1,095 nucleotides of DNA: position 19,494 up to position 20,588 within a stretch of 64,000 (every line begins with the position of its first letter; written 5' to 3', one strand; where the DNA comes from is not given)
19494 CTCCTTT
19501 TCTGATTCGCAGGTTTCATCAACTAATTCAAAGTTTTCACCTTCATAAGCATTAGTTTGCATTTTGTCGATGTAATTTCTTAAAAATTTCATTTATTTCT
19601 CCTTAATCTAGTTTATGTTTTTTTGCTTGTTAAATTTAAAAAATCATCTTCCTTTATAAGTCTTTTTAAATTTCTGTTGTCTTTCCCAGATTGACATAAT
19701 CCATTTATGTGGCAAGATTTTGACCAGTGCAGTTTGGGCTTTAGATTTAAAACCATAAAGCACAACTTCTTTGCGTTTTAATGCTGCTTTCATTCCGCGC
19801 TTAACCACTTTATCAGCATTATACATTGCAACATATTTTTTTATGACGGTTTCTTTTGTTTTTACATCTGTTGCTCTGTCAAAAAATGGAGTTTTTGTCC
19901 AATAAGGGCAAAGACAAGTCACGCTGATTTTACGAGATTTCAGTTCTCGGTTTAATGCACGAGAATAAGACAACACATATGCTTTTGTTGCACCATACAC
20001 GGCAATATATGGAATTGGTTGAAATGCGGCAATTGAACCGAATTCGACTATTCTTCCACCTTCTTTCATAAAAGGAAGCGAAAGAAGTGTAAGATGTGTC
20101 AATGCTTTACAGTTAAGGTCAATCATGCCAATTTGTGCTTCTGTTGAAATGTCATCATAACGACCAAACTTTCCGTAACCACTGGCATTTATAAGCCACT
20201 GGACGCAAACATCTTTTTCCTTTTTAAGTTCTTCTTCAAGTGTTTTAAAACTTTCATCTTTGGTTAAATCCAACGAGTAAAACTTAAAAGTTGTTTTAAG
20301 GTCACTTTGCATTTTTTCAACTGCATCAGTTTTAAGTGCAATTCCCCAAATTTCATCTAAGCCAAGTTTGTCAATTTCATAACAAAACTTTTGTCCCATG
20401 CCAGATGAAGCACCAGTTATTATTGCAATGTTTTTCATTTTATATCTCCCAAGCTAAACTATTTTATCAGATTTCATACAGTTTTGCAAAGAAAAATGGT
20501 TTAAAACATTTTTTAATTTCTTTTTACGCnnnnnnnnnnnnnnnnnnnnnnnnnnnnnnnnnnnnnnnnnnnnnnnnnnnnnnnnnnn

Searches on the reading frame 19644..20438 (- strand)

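Call 44: search_protein_families(library=pfam, proteins=[window:19644-20438:-], max_evalue=0.0001)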
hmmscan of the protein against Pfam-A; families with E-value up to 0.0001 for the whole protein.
window:19644-20438:- (264 aa): 2 families
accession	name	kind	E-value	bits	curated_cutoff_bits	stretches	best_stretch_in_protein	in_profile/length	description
PF00106.31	adh_short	-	2.5e-32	112.4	26.6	1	4-188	2-189/195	short chain dehydrogenase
PF13561.12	adh_short_C2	-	1.1e-22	81.2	27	1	9-201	1-196/236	Enoyl-(Acyl carrier protein) reductase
